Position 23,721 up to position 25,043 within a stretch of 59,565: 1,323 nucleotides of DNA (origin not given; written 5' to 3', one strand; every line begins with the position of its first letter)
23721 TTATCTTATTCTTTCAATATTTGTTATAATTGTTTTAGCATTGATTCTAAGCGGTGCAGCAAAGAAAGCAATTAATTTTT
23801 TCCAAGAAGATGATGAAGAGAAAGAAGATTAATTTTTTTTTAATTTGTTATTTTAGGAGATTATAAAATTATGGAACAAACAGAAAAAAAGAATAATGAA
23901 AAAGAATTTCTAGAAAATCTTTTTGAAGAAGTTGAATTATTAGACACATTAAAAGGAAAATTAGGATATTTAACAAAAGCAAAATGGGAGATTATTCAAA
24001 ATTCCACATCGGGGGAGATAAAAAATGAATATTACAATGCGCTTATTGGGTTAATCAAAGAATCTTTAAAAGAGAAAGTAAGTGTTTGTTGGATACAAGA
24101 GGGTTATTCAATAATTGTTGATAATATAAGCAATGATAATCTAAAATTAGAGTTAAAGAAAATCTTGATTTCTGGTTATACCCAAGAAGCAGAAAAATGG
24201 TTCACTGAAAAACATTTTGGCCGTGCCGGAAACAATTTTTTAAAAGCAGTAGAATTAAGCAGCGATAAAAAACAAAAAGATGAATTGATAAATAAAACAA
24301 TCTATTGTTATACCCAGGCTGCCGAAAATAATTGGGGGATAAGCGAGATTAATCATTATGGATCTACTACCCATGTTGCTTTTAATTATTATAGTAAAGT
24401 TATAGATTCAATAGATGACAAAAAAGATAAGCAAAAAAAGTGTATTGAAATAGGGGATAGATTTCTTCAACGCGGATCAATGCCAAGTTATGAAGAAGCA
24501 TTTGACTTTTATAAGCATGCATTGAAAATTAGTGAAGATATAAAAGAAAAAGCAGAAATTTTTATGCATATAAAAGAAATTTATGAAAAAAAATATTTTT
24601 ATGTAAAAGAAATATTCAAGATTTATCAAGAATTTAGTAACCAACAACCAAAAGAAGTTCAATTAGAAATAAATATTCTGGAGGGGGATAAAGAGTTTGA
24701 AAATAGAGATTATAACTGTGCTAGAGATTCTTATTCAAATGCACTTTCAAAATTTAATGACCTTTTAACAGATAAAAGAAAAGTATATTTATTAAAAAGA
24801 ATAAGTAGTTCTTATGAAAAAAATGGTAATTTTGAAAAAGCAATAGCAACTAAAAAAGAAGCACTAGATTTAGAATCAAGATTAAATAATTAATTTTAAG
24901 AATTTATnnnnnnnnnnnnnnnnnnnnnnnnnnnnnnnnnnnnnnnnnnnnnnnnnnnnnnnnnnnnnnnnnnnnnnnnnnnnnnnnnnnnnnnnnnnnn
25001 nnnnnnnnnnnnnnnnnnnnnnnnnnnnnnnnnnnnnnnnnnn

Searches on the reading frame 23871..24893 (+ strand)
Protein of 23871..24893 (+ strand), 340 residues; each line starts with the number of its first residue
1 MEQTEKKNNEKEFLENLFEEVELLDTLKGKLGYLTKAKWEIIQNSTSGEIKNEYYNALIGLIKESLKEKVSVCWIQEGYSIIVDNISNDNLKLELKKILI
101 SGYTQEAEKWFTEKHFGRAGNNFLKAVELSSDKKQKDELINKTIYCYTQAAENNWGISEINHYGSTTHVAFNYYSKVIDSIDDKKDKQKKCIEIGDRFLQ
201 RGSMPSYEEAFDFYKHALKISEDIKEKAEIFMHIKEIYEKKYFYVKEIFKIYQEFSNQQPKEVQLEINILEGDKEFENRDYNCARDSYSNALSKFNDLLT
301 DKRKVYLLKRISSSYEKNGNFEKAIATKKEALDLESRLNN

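Call 49: search_protein_families(library=pfam, proteins=[window:23871-24893:+])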
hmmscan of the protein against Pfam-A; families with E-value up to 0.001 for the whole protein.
window:23871-24893:+ (340 aa): 3 families
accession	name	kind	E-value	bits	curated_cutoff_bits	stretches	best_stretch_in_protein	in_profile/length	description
PF04212.24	MIT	-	0.00013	22.4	30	0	278-315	17-57/66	MIT (microtubule interacting and transport) domain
PF07719.23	TPR_2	-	0.00016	22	27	0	307-334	3-30/34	Tetratricopeptide repeat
PF13424.12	TPR_12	-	0.00072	20.1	30.1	0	278-334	16-74/77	Tetratricopeptide repeat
